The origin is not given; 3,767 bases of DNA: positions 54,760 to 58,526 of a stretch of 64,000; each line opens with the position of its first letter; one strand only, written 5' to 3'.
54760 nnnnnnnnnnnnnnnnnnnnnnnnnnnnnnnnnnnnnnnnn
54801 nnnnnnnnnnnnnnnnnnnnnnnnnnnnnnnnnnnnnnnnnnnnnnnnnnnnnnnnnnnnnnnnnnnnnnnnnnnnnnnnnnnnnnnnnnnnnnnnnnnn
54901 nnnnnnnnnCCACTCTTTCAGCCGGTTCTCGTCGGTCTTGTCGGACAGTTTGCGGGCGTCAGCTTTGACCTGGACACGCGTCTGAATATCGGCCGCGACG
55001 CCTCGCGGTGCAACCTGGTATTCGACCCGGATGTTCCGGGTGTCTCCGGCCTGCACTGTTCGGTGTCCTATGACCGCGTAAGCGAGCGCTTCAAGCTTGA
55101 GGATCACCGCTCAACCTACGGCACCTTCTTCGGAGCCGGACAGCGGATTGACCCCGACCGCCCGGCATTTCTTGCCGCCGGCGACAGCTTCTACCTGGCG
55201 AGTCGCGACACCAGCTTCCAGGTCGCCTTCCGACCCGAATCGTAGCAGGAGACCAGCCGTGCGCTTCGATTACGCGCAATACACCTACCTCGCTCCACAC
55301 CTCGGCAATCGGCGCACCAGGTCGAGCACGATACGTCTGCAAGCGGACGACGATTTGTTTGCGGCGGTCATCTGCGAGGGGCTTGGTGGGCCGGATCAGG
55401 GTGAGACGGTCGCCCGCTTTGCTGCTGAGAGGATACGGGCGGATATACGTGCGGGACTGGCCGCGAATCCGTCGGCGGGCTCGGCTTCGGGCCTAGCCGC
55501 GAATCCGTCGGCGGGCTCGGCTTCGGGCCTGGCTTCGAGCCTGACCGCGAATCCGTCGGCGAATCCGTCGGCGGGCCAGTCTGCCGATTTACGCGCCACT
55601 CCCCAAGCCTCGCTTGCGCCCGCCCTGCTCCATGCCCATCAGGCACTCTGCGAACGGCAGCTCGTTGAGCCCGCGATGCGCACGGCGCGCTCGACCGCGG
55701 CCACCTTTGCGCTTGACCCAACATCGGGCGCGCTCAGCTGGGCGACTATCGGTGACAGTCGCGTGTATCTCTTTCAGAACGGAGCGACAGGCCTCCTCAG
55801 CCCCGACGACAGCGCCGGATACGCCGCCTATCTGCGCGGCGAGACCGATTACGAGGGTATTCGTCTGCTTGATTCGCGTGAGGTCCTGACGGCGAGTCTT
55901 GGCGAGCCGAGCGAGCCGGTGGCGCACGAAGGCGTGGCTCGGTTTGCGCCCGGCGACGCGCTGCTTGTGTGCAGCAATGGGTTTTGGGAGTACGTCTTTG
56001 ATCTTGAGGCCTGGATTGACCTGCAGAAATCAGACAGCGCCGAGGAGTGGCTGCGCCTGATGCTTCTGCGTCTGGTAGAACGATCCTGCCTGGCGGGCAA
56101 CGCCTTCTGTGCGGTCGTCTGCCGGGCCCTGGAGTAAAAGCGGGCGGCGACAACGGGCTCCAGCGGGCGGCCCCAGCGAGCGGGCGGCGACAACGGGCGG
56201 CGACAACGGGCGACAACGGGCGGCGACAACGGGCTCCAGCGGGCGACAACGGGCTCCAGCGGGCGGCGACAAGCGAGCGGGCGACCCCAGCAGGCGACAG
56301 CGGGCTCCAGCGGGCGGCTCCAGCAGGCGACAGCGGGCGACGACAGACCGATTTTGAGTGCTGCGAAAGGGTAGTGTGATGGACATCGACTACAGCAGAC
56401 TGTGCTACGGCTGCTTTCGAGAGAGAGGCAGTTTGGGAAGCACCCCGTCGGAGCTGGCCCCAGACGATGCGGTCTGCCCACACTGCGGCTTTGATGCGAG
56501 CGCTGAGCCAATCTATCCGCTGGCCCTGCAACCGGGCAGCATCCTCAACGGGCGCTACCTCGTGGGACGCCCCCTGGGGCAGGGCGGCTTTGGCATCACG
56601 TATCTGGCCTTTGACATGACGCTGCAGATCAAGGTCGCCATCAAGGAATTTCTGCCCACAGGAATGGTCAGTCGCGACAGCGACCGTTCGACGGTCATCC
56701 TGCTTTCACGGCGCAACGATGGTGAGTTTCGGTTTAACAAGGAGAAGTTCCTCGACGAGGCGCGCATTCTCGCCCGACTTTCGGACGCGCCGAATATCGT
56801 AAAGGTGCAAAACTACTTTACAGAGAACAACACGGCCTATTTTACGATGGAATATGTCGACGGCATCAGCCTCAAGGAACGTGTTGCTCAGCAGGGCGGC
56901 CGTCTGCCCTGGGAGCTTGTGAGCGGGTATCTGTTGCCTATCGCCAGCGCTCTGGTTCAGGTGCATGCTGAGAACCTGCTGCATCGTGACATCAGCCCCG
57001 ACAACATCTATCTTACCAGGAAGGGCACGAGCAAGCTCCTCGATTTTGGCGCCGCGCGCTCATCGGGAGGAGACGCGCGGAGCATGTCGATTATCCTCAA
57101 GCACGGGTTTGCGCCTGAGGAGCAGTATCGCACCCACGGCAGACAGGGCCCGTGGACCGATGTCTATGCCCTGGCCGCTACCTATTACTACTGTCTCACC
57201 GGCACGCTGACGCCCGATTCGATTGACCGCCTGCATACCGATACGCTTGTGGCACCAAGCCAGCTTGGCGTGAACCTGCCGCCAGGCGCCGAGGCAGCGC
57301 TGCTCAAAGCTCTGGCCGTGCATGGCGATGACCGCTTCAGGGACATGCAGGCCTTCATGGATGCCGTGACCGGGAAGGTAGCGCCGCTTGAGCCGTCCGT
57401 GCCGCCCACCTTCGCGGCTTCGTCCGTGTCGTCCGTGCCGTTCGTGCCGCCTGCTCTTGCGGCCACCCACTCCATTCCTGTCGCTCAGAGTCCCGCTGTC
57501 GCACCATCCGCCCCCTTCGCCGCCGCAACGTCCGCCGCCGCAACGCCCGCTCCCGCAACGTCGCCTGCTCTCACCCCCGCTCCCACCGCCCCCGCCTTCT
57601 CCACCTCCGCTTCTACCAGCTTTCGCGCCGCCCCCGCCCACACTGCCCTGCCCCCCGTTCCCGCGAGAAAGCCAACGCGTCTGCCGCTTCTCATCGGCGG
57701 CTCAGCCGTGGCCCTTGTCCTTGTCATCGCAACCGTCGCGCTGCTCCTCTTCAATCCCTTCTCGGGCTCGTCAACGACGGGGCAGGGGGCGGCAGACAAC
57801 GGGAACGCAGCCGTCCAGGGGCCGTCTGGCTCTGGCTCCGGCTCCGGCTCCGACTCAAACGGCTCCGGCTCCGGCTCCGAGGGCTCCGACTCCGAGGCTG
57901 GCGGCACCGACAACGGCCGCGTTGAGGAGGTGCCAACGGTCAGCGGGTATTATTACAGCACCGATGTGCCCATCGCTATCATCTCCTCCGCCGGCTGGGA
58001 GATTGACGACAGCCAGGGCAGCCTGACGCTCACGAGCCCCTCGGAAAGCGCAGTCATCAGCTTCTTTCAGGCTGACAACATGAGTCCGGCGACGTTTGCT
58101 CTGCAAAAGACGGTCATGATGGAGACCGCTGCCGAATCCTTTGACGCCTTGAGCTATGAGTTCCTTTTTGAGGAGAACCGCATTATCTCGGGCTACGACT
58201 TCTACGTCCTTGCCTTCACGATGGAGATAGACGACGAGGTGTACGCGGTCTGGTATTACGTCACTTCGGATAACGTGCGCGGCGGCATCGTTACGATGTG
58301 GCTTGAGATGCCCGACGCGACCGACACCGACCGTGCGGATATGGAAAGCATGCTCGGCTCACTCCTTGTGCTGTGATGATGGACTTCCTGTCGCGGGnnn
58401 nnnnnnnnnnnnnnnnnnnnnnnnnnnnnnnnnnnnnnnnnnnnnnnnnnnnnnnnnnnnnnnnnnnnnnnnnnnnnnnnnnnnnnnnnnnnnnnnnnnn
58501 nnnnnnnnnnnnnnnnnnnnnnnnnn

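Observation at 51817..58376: Five-gene Thr-phosphorylation module: Zn-ribbon-FHA, PP2C, trypsin-TM-FHA, degenerate PP2C, Zn-ribbon Ser/Thr kinase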

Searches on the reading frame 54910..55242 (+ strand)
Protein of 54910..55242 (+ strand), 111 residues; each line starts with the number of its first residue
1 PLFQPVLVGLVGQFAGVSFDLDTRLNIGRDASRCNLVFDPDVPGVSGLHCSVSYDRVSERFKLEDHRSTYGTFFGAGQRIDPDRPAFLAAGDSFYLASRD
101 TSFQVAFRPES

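Call 35: find_related_loci(query=A3, collection=metagenome_contigs, flank=10000)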
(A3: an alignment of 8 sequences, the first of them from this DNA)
Query A3 (111 aa) in metagenome_contigs; peptide patterns used: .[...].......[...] (x = any residue, [..] = any of these).
313 stretches matched a pattern; 234 encode a relative of the query (tblastn E <= 1e-3); the best 80 are kept; 80 distinct loci.
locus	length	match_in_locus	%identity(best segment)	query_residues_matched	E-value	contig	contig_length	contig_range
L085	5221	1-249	61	26-108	2e-33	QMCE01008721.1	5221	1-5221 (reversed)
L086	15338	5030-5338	47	4-105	1e-25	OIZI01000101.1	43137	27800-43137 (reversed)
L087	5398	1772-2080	46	4-105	2e-25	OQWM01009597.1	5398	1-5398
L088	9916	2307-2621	45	5-108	9e-25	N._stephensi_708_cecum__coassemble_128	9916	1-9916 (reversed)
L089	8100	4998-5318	41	1-105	2e-23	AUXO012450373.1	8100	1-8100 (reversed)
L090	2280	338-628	43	10-105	9e-23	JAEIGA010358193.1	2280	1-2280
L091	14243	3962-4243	48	5-97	1e-22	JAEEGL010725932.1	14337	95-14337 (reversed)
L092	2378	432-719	45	13-107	1e-22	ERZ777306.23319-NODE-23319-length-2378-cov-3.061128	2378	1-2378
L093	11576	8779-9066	45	7-105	2e-22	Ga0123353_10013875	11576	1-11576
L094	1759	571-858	45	7-105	3e-22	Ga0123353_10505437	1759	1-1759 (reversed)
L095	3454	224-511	39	8-105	4e-22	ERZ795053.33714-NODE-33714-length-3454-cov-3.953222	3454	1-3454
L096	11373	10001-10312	40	4-106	6e-22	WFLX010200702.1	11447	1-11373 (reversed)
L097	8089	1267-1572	40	5-105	9e-22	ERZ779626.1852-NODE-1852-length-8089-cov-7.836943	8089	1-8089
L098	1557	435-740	43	5-105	6e-22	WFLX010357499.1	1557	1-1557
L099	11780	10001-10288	39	8-105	7e-22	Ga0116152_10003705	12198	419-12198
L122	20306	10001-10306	39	5-105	2e-20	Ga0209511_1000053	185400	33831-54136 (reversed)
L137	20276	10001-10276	41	12-105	5e-20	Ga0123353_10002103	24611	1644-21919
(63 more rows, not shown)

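Call 57: search_protein_families(library=pfam, proteins=[L122:1303-3354:+, L122:3514-4179:+, L122:4665-7472:+, L122:11076-12578:+, L122:12653-13423:-, L122:14338-15864:+, L137:4230-6851:+, L137:11360-12790:+, L137:12794-15004:+, L137:15114-17483:+], max_evalue=0.001)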
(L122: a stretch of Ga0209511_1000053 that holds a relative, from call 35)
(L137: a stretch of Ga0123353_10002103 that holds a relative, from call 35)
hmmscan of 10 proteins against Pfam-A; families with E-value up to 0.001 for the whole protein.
L122:1303-3354:+ (684 aa): 3 families
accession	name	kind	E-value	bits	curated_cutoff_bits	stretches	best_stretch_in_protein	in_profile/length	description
PF00015.26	MCPsignal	-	3e-34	118.8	34.6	1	480-630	16-166/172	Methyl-accepting chemotaxis protein (MCP) signalling domain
PF00672.30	HAMP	-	5.5e-09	36.6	25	1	326-373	4-51/53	HAMP domain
PF02743.24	dCache_1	-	5e-08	33.2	45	1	70-283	32-234/240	Cache domain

L122:3514-4179:+ (222 aa): 0 families

L122:4665-7472:+ (936 aa): 4 families
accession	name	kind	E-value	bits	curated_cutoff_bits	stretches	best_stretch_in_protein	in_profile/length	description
PF00069.31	Pkinase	-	2.6e-30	106.2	31.7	1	52-279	1-204/263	Protein kinase domain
PF07714.23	PK_Tyr_Ser-Thr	-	6.5e-21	75.2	23.1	1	112-297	44-227/258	Protein tyrosine and serine/threonine kinase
PF07382.16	HC2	-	1e-09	39.3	40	2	727-875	14-166/194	Histone H1-like nucleoprotein HC2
PF02095.21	Extensin_1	-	7.7e-05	23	105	1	754-858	17-121/171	Extensin-like protein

L122:11076-12578:+ (501 aa): 5 families
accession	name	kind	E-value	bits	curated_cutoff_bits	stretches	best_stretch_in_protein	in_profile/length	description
PF00498.31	FHA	-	6.3e-15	55.8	20.7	1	430-493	2-67/67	FHA domain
PF13519.12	VWA_2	-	2.5e-11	44.6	27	1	90-191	2-106/107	von Willebrand factor type A domain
PF16697.10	Yop-YscD_cpl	-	8.1e-11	42.5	33.2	1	426-499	16-90/94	Inner membrane component of T3SS, cytoplasmic domain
PF05762.20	VWA_CoxE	-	0.00037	20.4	26.4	1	67-232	36-198/222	VWA domain containing CoxE-like protein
PF13768.12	VWA_3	-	0.00083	19.9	27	0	90-220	4-133/155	von Willebrand factor type A domain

L122:12653-13423:- (257 aa): 1 family
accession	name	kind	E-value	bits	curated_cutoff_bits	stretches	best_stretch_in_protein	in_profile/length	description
PF02900.23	LigB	-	5.7e-23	81.8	26.3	1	21-255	28-268/269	Catalytic LigB subunit of aromatic ring-opening dioxygenase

L122:14338-15864:+ (509 aa): 1 family
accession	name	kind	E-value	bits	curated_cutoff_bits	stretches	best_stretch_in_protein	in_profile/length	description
PF00015.26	MCPsignal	-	1.3e-34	120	34.6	1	308-441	17-150/172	Methyl-accepting chemotaxis protein (MCP) signalling domain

L137:4230-6851:+ (874 aa): 3 families
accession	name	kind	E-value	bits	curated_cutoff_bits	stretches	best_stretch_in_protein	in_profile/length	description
PF02896.24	PEP-utilizers_C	-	2.9e-77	260.1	22.8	1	520-870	6-291/293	PEP-utilising enzyme, PEP-binding domain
PF01326.24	PPDK_N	-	7.9e-58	196.7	27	3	58-291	77-220/328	Pyruvate phosphate dikinase, AMP/ATP-binding domain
PF00391.29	PEP-utilizers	-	3.5e-24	84.6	23.1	1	422-503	3-72/72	PEP-utilising enzyme, mobile domain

L137:11360-12790:+ (477 aa): 4 families
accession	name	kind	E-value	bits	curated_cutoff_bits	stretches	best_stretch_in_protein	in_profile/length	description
PF00498.31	FHA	-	2.2e-12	47.7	20.7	1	399-467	2-66/67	FHA domain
PF13648.12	Lipocalin_4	-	8e-06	27.1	22.4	0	192-258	2-69/89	Lipocalin-like domain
PF16697.10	Yop-YscD_cpl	-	1.9e-05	25.3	33.2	1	384-465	4-81/94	Inner membrane component of T3SS, cytoplasmic domain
PF18692.7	DUF5640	-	0.00011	22.5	28.5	0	58-100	11-53/85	Family of unknown function (DUF5640)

L137:12794-15004:+ (737 aa): 5 families
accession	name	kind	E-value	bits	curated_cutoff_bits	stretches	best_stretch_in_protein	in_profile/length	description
PF00069.31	Pkinase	-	1.7e-30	106.7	31.7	1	61-283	3-198/263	Protein kinase domain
PF07714.23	PK_Tyr_Ser-Thr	-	5.6e-20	72.2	23.1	1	123-285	45-208/258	Protein tyrosine and serine/threonine kinase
PF03109.22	ABC1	-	6.4e-07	29.2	22.9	1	153-243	141-229/244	ABC1 atypical kinase-like domain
PF01636.29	APH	-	0.00012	22.3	23.2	0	200-228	168-197/239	Phosphotransferase enzyme family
PF14531.12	Kinase-like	-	0.00045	20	25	1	195-273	159-242/289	Kinase-like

L137:15114-17483:+ (790 aa): 6 families
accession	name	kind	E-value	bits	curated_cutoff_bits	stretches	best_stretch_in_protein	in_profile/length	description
PF00069.31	Pkinase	-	5.3e-30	105.1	31.7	1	58-283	3-201/263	Protein kinase domain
PF07714.23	PK_Tyr_Ser-Thr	-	1.1e-19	71.3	23.1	1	120-283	45-209/258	Protein tyrosine and serine/threonine kinase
PF02493.26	MORN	-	9.3e-12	44.6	22.5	1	710-727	6-23/23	MORN repeat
PF03109.22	ABC1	-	3.3e-07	30.1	22.9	1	151-240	142-229/244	ABC1 atypical kinase-like domain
PF14531.12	Kinase-like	-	0.00049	19.9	25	1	192-282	159-254/289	Kinase-like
PF01636.29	APH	-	0.0008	19.7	23.2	0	196-225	167-197/239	Phosphotransferase enzyme family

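Call 80: find_related_loci(query=A3, collection=viral_contigs, flank=8000)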
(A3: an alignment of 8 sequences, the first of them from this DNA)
Query A3 (111 aa) in viral_contigs; peptide patterns used: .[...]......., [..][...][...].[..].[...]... (x = any residue, [..] = any of these).
30 stretches matched a pattern, but none encodes a relative of the query by tblastn (E <= 1e-3).

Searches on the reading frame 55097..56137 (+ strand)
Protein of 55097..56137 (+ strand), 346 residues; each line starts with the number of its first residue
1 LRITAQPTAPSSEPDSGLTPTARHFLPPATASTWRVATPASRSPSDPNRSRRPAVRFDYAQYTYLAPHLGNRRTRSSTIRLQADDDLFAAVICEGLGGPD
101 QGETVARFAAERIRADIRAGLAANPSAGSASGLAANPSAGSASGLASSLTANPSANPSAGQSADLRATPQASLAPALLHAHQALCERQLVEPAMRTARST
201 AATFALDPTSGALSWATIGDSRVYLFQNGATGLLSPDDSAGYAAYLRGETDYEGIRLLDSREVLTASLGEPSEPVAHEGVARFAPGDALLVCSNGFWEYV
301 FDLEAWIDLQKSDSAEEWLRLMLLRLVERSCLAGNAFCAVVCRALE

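Call 4: search_protein_families(library=pfam, proteins=[window:55097-56137:+], max_evalue=0.1)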
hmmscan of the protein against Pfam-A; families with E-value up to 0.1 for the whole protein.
window:55097-56137:+ (346 aa): 1 family
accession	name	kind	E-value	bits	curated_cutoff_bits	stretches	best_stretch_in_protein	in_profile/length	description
PF07228.17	SpoIIE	-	0.0094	16.3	25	0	176-298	43-135/192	Stage II sporulation protein E (SpoIIE)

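Call 5: search_protein_families(library=ncbifam, proteins=[window:55097-56137:+], max_evalue=0.1)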
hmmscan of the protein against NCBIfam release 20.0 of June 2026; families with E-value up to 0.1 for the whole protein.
window:55097-56137:+ (346 aa): 1 family
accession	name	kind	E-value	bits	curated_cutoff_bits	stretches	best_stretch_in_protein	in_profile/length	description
NF033484.1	Stp1_PP2C_phos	equivalog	3.4e-15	56.2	230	2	145-320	41-211/232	Stp1/IreP family PP2C-type Ser/Thr phosphatase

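Call 30: search_protein_families(library=padloc, proteins=[window:55259-56137:+], max_evalue=0.01)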
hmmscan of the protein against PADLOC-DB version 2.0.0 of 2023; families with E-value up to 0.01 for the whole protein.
window:55259-56137:+ (292 aa): 0 families

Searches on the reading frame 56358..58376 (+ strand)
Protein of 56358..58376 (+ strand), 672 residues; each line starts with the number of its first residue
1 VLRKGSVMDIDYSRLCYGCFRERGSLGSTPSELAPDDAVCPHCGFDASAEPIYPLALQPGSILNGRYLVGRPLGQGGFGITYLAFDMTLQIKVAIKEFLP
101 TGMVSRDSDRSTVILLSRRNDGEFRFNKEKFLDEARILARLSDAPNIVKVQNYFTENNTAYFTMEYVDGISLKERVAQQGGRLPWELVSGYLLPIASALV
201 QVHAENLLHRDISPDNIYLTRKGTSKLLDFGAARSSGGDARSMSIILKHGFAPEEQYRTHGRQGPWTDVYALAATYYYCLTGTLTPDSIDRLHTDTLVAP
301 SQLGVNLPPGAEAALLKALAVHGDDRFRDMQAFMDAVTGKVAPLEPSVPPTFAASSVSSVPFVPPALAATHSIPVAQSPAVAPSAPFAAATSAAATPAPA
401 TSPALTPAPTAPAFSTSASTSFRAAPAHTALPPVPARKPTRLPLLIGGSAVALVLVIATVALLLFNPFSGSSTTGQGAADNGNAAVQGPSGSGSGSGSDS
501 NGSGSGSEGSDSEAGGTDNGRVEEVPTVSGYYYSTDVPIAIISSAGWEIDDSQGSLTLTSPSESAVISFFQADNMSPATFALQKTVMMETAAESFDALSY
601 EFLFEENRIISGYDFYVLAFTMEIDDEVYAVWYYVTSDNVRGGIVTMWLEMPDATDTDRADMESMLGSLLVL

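Call 4: search_protein_families(library=pfam, proteins=[window:56358-58376:+], max_evalue=0.1)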
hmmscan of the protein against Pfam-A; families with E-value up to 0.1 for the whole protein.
window:56358-58376:+ (672 aa): 6 families
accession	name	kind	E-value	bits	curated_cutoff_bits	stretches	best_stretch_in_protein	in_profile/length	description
PF00069.31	Pkinase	-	1.7e-27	96.9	31.7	1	69-284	3-195/263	Protein kinase domain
PF07714.23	PK_Tyr_Ser-Thr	-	3.8e-16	59.6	23.1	1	120-236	37-152/258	Protein tyrosine and serine/threonine kinase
PF03109.22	ABC1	-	4.1e-06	26.6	22.9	1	158-239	141-220/244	ABC1 atypical kinase-like domain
PF14531.12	Kinase-like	-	0.0021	17.8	25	1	202-258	161-214/289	Kinase-like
PF01636.29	APH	-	0.0058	16.9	23.2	0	128-174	37-85/239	Phosphotransferase enzyme family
PF06293.20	Kdo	-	0.032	14.1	21.3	1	157-232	89-168/207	Lipopolysaccharide kinase (Kdo/WaaP) family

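Call 5: search_protein_families(library=ncbifam, proteins=[window:56358-58376:+], max_evalue=0.1)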
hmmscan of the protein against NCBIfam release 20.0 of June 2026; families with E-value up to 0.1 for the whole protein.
window:56358-58376:+ (672 aa): 19 families
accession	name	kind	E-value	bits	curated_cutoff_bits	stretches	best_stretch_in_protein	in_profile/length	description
NF033483.0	PknB_PASTA_kin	equivalog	6.9e-38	131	450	1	60-343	2-271/563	Stk1 family PASTA domain-containing Ser/Thr kinase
NF047741.1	antiphage_MADS6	equivalog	1.5e-35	122.8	460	3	195-341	308-461/612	methylation-associated defense system protein kinase MAD6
NF038150.1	lanthi_synth_IV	equivalog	1e-22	80.3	650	1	61-283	185-393/851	class IV lanthionine synthetase LanL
NF052427.1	StpK7MSMEG_1200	equivalog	5.5e-22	78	900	1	65-284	7-207/601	serine/threonine protein kinase StpK7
NF009651.0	PRK13184.1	equivalog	2.7e-17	62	839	1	66-236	3-163/932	serine/threonine-protein kinase PknD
NF038151.1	lanthi_synth_III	equivalog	4.7e-17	61.7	575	1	133-298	272-441/833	class III lanthionine synthetase LanKC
NF033442.0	BREX_PglW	equivalog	2.2e-12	45.6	990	1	53-233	500-660/1391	BREX system serine/threonine kinase PglW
TIGR03903.1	TOMM_kin_cyc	equivalog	5.3e-12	44.4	705.75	1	113-297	7-202/1267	TOMM system kinase/cyclase fusion protein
TIGR03724.2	arch_bud32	equivalog_domain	4.2e-07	29.6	125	1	125-236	34-134/193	KEOPS complex kinase/ATPase Bud32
NF011463.0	PRK14879.1-4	equivalog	9.6e-07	28.4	188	1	123-235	57-162/237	Kae1-associated kinase Bud32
NF053615.1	SerThrKinAfsKStmc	equivalog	2e-06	26.8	1300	1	160-282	87-209/809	protein serine/threonine kinase AfsK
NF058632.1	SerThrKinPrkT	equivalog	4.8e-06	25.8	280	1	145-231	78-163/322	serine/threonine protein kinase PrkT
NF040671.1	PLuB_AAA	exception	3.1e-05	21.5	999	1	142-277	62-194/1256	PLuB system helicase-like protein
TIGR01982.1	UbiB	equivalog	7.9e-05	21.4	487.55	1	153-235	225-305/436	2-polyprenylphenol 6-hydroxylase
NF011460.0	PRK14879.1-1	equivalog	0.00046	19.4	199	1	122-236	49-160/232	Kae1-associated kinase Bud32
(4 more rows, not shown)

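Call 30: search_protein_families(library=padloc, proteins=[window:56379-58376:+], max_evalue=0.01)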
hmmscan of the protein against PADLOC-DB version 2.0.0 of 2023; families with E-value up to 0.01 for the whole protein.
window:56379-58376:+ (665 aa): 33 families (the best 25 are shown)
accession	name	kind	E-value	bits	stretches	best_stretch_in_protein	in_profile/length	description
PDLC04042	PD-T4-6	-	1.2e-44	151.1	1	53-334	4-273/292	-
PDLC04053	PD-T4-6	-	1.6e-41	140.7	1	57-344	8-282/311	-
PDLC04138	mad6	-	2.4e-41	140.4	1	51-291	44-268/659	mads_6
PDLC04043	PD-T4-6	-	6.8e-38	128.9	1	56-524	13-369/452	-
PDLC04039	PD-T4-6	-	1.3e-36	124.6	1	52-467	9-414/458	-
PDLC04054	PD-T4-6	-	5.7e-36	122.6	1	50-399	3-332/347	-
PDLC04044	PD-T4-6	-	1.8e-35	120.8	1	45-332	19-291/372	-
PDLC04045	PD-T4-6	-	2.3e-34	116.9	1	55-330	30-295/350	-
PDLC04060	PD-T4-6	-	2.5e-34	117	1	53-330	3-266/486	-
PDLC04047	PD-T4-6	-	2.6e-33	113.5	1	51-327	3-266/327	-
PDLC04061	PD-T4-6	-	2.2e-29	101.3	1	53-489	11-411/510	-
PDLC04051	PD-T4-6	-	5.4e-29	99.5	1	42-328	16-289/476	-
PDLC04041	PD-T4-6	-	1.1e-28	98.7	1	49-424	20-379/443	-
PDLC04057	PD-T4-6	-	2.4e-28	97.4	1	53-282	3-213/443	-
PDLC01088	C3a189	-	2.2e-25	87.3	1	64-333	3-261/840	kinase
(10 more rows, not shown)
